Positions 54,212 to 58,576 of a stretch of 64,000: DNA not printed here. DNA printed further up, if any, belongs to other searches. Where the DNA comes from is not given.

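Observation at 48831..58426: Tight three-gene operon: giant AAA+ (MoxR/AAA_5-like) protein, transglutaminase-coiled-coil-vWA protein, SLT/M15 peptidoglycan-hydrolase lipoprotein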

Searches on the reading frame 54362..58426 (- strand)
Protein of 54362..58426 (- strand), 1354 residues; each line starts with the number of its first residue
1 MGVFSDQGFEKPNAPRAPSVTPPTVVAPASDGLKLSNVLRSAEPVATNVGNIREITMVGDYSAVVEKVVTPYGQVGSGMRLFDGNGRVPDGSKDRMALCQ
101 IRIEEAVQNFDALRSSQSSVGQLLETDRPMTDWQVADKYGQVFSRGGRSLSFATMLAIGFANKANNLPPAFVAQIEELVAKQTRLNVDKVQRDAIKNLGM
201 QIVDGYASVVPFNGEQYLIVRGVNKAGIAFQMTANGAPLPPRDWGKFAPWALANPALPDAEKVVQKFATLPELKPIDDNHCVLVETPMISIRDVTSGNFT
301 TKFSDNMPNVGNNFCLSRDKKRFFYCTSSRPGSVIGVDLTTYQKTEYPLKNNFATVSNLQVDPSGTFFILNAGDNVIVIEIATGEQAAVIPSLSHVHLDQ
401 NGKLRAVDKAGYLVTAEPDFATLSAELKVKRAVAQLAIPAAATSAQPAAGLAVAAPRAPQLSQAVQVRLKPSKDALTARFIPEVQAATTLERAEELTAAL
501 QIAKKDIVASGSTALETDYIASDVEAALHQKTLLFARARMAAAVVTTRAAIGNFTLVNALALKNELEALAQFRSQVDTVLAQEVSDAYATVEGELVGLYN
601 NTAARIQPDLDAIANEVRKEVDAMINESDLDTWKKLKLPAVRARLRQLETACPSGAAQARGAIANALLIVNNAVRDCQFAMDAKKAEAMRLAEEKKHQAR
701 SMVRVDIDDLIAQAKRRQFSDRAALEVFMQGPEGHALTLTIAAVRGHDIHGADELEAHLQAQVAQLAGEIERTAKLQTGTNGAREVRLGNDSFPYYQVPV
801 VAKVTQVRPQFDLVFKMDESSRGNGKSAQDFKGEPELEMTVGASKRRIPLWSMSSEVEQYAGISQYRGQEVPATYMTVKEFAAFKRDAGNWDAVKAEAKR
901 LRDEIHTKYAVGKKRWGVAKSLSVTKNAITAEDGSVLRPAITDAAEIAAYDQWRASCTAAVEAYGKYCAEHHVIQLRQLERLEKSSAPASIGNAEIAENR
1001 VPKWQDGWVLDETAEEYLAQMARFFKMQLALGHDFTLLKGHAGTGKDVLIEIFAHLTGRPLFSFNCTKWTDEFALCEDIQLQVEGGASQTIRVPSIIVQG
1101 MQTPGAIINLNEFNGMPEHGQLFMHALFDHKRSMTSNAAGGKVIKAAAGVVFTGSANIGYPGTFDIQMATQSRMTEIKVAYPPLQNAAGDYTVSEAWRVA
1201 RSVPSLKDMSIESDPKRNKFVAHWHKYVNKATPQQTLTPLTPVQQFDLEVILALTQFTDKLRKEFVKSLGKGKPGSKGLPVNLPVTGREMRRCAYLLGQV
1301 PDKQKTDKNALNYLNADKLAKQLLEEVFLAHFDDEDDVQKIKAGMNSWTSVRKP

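Call 3: search_protein_families(library=pfam, proteins=[window:54362-58426:-], max_evalue=0.01)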
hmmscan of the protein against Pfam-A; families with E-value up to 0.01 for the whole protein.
window:54362-58426:- (1354 aa): 1 family
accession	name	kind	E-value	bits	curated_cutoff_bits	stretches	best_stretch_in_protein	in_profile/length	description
PF07728.20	AAA_5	-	8.4e-10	39.2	22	1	1037-1174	3-139/139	AAA domain (dynein-related subfamily)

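Call 4: search_protein_families(library=ncbifam, proteins=[window:54362-58426:-], max_evalue=0.01)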
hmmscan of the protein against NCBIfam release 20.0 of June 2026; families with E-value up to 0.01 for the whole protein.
window:54362-58426:- (1354 aa): 0 families

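Call 7: find_homologous_proteins(query=window:54362-58426:-)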
Query window:54362-58426:- (1354 aa): 1 proteins with E <= 0.001 among 8000 candidates.
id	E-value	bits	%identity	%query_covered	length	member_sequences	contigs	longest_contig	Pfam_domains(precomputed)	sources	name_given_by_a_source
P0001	0.0e+0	3038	100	100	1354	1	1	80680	PF07728.21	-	-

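Call 17: search_solved_structures(query=window:54362-58426:-, max_evalue=1, show_alignments=2)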
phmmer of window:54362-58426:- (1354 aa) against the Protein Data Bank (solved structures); distinct sequences matched with E-value up to 1: 4.
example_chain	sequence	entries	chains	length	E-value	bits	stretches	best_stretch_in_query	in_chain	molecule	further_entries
9qh4_A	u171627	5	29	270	0.00011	23.3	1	1017-1182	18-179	Protein NorQ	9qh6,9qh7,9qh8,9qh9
9qhd_A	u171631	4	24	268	0.00025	22.1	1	1017-1182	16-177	Nitric oxide reductase NorQ protein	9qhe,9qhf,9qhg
6l1q_C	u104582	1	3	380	0.00025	22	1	1037-1191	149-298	CbbQ protein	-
5c3c_A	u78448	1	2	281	0.035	14.9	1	1037-1183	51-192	CbbQ/NirQ/NorQ domain protein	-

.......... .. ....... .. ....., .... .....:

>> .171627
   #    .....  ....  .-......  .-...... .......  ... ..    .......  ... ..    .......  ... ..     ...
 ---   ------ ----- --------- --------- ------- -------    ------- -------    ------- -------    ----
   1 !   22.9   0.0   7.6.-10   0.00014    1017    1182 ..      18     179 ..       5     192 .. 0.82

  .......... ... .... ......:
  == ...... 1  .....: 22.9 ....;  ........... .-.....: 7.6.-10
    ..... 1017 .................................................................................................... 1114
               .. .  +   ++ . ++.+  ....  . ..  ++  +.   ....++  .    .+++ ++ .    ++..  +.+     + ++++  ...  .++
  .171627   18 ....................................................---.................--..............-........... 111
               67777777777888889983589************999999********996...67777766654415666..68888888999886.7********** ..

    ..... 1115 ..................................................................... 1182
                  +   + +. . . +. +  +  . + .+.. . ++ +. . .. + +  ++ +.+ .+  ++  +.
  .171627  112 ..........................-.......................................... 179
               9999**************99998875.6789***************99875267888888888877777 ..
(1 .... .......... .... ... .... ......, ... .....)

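Call 26: search_solved_structures(query=A2, max_evalue=1)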
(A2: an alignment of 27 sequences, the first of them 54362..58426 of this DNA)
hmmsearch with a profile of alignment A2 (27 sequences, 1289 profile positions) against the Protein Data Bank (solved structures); distinct sequences matched with E-value up to 1: 16.
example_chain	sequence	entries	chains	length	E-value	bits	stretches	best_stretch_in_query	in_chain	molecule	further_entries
5c3c_A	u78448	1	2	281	8.3e-13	50.1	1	969-1153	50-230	CbbQ/NirQ/NorQ domain protein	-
6l1q_C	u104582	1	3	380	3e-12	48.3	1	969-1118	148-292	CbbQ protein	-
9qh4_A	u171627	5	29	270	1.4e-11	46.1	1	970-1120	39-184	Protein NorQ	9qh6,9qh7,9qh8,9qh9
9qhd_A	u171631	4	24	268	2e-10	42.2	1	969-1148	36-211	Nitric oxide reductase NorQ protein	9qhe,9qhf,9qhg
1ya9_A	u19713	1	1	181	0.032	15.1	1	613-735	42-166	Apolipoprotein E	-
3pdy_A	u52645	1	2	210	0.077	13.8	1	476-589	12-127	Plectin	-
3s84_A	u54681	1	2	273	0.29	11.9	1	484-719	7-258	Apolipoprotein A-IV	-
7fcr_A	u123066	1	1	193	0.4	11.4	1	616-734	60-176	Apolipoprotein E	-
1ea8_A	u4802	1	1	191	0.45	11.2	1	616-734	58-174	APOLIPOPROTEIN E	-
36hb_C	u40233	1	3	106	0.47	11.2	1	472-558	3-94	CAM1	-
1b68_A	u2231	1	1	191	0.48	11.2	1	617-734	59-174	APOLIPOPROTEIN E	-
7fcs_A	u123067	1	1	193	0.48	11.1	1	616-734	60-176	Apolipoprotein E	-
1h7i_A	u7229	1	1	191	0.53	11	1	616-734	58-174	APOLIPOPROTEIN E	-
1nfn_A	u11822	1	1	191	0.55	11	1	616-734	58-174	APOLIPOPROTEIN E3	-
9cuy_c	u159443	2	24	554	0.69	10.6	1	486-557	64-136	Short tail fiber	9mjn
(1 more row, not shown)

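Call 28: search_protein_families(library=pfam, alignment_id=A2, max_evalue=0.01)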
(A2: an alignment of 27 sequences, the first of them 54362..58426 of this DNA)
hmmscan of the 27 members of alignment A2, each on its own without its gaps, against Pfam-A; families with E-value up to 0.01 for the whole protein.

A. member 1, window:54362-58426:- (1354 aa): 1 family
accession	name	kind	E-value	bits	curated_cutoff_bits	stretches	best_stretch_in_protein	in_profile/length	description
PF07728.20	AAA_5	-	8.4e-10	39.2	22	1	1037-1174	3-139/139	AAA domain (dynein-related subfamily)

B. families by the number of members that match (of 27 scanned): 10 families
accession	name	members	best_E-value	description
PF07728.20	AAA_5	27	1.7e-17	AAA domain (dynein-related subfamily)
PF00158.32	Sigma54_activat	12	8.9e-06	Sigma-54 interaction domain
PF00004.35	AAA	5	8.3e-05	ATPase family associated with various cellular activities (AAA)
PF13401.12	AAA_22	4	0.0023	AAA domain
PF01442.23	Apolipoprotein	3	0.00033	Apolipoprotein A1/A4/E domain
PF21806.3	DUF6879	1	0.0015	Family of unknown function (DUF6879)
PF00493.29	MCM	1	0.0019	MCM P-loop domain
PF07724.20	AAA_2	1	0.0033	AAA domain (Cdc48 subfamily)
PF13851.11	GAS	1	0.0035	Growth-arrest specific micro-tubule binding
PF11796.13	DUF3323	1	0.006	Protein of unknown function N-terminus (DUF3323)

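Call 66: search_protein_families(library=padloc, proteins=[window:54362-58426:-], max_evalue=0.01)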
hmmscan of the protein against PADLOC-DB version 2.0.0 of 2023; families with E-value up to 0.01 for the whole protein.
window:54362-58426:- (1354 aa): 0 families

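Call 67: search_protein_families(library=phrogs, proteins=[window:54362-58426:-], max_evalue=0.01)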
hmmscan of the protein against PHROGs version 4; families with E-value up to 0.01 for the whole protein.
window:54362-58426:- (1354 aa): 1 family
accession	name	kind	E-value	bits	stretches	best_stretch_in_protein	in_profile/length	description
phrog_249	-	moron, auxiliary metabolic gene and host takeover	1e-07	32.7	1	897-1183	46-279/380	porphyrin biosynthesis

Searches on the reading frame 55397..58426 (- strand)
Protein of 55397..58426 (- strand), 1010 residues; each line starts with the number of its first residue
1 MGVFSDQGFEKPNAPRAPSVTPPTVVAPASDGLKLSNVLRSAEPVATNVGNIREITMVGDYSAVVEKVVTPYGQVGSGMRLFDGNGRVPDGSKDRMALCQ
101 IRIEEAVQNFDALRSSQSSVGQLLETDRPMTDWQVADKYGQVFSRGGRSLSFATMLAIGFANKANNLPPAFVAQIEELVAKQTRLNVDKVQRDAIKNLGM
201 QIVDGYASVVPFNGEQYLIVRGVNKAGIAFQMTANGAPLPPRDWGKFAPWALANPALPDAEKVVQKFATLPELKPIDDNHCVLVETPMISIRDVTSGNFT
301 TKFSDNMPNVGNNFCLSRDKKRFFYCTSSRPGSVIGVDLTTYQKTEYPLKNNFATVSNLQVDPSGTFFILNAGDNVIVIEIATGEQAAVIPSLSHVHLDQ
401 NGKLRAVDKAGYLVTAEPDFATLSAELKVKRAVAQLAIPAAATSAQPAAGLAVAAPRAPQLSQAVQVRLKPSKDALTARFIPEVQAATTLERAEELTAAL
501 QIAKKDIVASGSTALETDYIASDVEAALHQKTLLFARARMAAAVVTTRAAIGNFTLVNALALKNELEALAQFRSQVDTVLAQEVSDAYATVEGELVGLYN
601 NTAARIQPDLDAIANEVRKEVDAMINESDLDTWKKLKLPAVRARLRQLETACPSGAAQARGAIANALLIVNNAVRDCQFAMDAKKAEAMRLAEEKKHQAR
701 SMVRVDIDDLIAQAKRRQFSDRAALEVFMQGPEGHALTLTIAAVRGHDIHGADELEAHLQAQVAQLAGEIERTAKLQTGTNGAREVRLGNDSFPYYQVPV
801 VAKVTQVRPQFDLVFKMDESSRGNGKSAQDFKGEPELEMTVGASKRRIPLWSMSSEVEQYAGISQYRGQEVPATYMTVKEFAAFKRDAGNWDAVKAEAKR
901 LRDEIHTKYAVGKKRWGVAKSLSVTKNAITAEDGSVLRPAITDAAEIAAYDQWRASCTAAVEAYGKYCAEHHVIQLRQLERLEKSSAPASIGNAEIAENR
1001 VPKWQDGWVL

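Call 71: predict_structure(alignment_id=A6)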
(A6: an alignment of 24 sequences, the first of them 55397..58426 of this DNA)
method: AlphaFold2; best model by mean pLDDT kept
length: 1010 residues; sequences in the alignment: 24
mean_pLDDT: 69.5   pTM: 0.36
mean pLDDT of the five models: 69.5, 68.1, 65.8, 65.2, 64.6
residues with pLDDT >= 90: 93; 70-90: 530; 50-70: 158; < 50: 229
segments of 3 or more residues with pLDDT < 50: 1-30, 70-75, 91-207, 269-271, 436-457, 797-806, 920-927, 988-1010
pLDDT, mean of each block of 10 residues (from residue 1): 38 36 34 73 72 70 65 51 64 37 35 36 28 29 30 35 39 41 32 26 41 62 57 66 58 58 59 69 77 72 79 81 85 88 88 83 87 86 86 81 83 85 79 50 29 46 81 88 84 86 86 85 87 84 80 68 79 75 83 77 72 87 85 88 84 75 88 88 79 81 91 87 89 89 87 90 84 71 69 55 49 89 82 88 76 62 75 89 92 92 87 72 47 53 78 85 90 89 63 34 38
secondary structure, 60 per line:
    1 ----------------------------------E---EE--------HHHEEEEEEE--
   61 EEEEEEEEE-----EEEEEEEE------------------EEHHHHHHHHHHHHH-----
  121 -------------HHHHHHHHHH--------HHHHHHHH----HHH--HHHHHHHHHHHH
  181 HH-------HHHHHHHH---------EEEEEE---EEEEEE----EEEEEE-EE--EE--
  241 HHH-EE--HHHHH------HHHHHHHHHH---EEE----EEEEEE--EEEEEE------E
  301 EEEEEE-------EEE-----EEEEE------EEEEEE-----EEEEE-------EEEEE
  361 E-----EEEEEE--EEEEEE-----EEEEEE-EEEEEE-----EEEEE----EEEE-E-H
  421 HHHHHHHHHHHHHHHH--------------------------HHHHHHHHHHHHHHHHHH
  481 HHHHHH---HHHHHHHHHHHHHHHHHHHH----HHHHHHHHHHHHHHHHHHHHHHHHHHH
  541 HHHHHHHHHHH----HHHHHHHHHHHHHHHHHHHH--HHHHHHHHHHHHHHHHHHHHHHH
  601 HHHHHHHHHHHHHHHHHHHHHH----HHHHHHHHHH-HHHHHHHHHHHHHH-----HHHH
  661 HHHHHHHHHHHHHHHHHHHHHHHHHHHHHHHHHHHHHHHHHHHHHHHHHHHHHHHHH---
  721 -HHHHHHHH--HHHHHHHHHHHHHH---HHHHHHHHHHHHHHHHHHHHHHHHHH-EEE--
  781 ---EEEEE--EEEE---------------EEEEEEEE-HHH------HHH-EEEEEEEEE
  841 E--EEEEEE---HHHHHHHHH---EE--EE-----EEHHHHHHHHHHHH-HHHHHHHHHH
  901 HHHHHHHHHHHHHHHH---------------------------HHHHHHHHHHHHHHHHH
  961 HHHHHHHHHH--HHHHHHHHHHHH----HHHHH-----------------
elements in order (helices of 4 or more, strands of 3 or more residues): E52-58 E61-69 E75-82 H103-115 H134-143 H152-159 H169-182 H190-197 E207-212 E216-221 E226-231 H249-253 H260-269 E273-275 E280-285 E288-293 E300-306 E314-316 E322-326 E333-338 E344-348 E356-361 E367-372 E375-380 E386-391 E393-398 E404-408 E413-416 H420-436 H463-486 H490-509 H514-551 H556-575 H578-622 H627-636 H638-651 H657-717 H722-729 H732-745 H749-774 E776-778 E784-788 E791-794 E810-817 E832-841 E844-849 H853-861 H878-889 H891-916 H944-970 H973-984 H989-993

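Call 74: fold_search(model_id=the predicted structure, library=pdb)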
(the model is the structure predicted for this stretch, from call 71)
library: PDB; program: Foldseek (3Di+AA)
matches with E <= 10: 1225; with E <= 0.001: 419
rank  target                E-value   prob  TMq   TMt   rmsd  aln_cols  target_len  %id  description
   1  7jv5_B                7.1e-07  1.00  0.13  0.33   7.0       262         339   11  Cryo-EM structure of SKF-81297-bound dopamine receptor 1 in complex with Gs protein (released 2021-02-24)
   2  9p81_B                9.9e-07  1.00  0.13  0.32   7.0       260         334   12  NTSR1-Gi-NTS(8-13), GTP-bound Complex in the Canonical, AHD Open State (C-Open-GTP) (released 2026-03-25)
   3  5nuv                  1.3e-06  1.00  0.16  0.46   6.8       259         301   12  Structure of the WD40-domain of human ATG16L1 (released 2017-07-19)
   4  8iw4_B                1.8e-06  1.00  0.13  0.36   7.5       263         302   11  Cryo-EM structure of the SPE-bound mTAAR9-Gs complex (released 2023-05-31)
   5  6zqf_UL               2.1e-06  1.00  0.14  0.18  35.1       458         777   11  Cryo-EM structure of the 90S pre-ribosome from Saccharomyces cerevisiae, state Dis-B (Poly-Ala) (released 2020-09-23)
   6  7mq8_LS               3.1e-06  1.00  0.12  0.26   3.3       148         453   14  Cryo-EM structure of the human SSU processome, state pre-A1 (released 2021-09-22)
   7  3bws_A                3.7e-06  1.00  0.14  0.28   7.8       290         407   10  Crystal structure of the leptospiral antigen Lp49 (released 2008-10-07)
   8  8eg0_B                3.9e-06  1.00  0.14  0.35   8.0       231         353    7  CryoEM structure of human METTL1-WDR4 in complex with Lys-tRNA and SAH (released 2023-01-11)
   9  9xqc_C                3.9e-06  1.00  0.14  0.33   6.7       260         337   12  A composite Cryo-EM structure of GPR75 (released 2026-02-04)
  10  8glv_Cq               4.1e-06  1.00  0.14  0.13  156.5       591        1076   12  96-nm repeat unit of doublet microtubules from Chlamydomonas reinhardtii flagella (released 2023-05-31)
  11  9y6s_9X               4.3e-06  0.99  0.13  0.13  209.0       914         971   12  96-nm repeat of the Leishmania tarentolae doublet microtubule (released 2025-12-17)
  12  8h0n_A                4.5e-06  1.00  0.14  0.39   8.0       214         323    9  Crystal structure of the human METTL1-WDR4 complex (released 2023-07-05)
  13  9ode_B                5.0e-06  1.00  0.14  0.39   5.7       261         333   11  Structure of the MOR/Gi/Lofentanil Complex, Nucleotide Free (released 2026-03-04)
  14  7u20_B                5.0e-06  1.00  0.13  0.36   9.0       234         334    9  Crystal structure of human METTL1 and WDR4 complex (released 2022-12-07)
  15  9n73_LR               6.0e-06  1.00  0.14  0.17  19.5       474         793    9  SSU processome maturation and disassembly, State G (released 2025-10-29)
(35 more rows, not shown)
